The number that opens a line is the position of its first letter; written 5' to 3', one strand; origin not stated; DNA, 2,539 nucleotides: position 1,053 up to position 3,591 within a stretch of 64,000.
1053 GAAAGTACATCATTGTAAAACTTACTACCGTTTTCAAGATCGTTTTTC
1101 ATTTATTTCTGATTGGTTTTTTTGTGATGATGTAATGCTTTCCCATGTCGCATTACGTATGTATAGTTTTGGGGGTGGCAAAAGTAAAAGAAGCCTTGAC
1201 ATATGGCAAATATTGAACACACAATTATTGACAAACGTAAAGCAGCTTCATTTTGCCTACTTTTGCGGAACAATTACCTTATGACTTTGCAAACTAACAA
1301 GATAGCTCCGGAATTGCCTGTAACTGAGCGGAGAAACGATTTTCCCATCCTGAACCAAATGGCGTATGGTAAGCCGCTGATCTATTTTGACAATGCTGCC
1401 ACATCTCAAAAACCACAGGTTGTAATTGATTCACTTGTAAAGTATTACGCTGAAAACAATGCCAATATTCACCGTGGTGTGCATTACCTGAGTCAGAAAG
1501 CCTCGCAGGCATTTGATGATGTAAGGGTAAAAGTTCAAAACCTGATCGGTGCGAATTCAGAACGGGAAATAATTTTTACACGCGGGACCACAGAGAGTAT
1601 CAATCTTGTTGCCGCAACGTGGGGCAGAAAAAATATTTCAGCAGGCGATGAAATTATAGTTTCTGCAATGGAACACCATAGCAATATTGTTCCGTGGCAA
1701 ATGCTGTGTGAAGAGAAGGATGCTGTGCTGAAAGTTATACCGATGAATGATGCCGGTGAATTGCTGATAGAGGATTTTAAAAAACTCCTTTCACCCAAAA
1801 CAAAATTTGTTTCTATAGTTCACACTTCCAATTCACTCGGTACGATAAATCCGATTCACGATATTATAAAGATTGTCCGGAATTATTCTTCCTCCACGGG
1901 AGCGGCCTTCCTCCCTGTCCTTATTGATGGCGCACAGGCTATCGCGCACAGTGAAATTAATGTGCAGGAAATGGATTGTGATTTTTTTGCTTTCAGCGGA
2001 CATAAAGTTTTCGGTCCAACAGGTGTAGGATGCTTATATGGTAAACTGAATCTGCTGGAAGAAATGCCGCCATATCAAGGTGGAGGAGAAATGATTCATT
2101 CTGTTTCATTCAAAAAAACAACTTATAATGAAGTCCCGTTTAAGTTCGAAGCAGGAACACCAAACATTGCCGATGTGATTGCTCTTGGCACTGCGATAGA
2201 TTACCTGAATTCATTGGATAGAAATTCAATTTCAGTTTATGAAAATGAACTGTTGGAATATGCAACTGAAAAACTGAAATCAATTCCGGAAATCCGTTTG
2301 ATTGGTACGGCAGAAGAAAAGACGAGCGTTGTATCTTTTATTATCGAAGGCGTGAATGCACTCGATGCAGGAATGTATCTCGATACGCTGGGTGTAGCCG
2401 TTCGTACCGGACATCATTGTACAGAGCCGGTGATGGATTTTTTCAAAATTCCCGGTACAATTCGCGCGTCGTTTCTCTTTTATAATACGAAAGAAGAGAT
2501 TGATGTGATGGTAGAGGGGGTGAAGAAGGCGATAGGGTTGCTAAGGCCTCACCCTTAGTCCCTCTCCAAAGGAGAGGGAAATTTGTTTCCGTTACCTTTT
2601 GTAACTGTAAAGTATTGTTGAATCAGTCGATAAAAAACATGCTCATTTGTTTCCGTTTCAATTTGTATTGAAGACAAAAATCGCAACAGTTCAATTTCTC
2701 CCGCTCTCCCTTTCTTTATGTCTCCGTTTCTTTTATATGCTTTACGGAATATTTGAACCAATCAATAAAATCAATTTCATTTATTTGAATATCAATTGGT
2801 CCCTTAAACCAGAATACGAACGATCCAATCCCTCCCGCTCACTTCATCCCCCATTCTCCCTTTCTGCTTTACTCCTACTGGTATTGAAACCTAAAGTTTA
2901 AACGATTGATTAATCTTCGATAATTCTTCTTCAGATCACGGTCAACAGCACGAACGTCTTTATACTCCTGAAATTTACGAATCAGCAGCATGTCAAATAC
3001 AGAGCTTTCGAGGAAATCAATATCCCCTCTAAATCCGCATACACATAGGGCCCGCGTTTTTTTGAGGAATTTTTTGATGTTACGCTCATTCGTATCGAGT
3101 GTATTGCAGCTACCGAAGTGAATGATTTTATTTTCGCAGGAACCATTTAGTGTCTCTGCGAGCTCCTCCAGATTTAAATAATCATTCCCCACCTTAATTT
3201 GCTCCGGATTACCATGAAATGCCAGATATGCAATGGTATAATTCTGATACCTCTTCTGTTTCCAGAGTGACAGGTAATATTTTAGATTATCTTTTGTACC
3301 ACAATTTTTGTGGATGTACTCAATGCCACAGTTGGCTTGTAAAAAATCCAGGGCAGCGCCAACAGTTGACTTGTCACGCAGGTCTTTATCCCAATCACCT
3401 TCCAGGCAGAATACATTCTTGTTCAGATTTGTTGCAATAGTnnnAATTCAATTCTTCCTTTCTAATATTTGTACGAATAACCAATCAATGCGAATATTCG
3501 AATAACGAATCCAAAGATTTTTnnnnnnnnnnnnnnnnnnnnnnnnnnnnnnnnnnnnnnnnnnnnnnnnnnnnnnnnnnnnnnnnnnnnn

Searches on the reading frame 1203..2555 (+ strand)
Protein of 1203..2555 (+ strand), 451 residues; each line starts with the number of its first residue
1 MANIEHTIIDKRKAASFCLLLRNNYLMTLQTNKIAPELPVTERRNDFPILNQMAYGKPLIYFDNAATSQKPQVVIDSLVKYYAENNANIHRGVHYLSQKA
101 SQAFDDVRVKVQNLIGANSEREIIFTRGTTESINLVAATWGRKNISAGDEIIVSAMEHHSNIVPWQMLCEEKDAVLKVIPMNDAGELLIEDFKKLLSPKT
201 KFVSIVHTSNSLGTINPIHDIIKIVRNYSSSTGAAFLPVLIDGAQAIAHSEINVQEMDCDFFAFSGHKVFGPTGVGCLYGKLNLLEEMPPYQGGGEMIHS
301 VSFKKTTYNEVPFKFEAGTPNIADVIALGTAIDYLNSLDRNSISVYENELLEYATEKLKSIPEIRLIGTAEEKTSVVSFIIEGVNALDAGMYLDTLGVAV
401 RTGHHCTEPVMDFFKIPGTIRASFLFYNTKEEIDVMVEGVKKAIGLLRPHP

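Call 67: search_protein_families(library=pfam, max_evalue=0.00001, proteins=[window:1203-2555:+])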
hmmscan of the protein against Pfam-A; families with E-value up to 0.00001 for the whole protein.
window:1203-2555:+ (451 aa): 1 family
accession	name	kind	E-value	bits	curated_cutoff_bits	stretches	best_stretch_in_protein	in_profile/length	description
PF00266.25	Aminotran_5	-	2.8e-141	471.3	21.5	1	60-435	1-370/371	Aminotransferase class-V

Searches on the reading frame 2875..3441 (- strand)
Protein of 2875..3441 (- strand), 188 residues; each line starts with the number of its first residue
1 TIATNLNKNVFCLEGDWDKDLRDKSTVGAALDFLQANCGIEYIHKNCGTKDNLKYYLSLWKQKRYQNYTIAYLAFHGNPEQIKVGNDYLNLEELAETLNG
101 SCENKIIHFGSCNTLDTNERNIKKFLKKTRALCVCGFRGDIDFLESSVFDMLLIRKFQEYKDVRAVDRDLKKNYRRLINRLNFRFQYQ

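Call 67: search_protein_families(library=pfam, max_evalue=0.00001, proteins=[window:2875-3441:-])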
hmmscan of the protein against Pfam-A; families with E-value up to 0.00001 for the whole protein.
window:2875-3441:- (188 aa): 1 family
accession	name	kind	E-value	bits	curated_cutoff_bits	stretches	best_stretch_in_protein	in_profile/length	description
PF20347.3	DUF6642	-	1.3e-37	129.6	27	1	7-187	1-182/182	Family of unknown function (DUF6642)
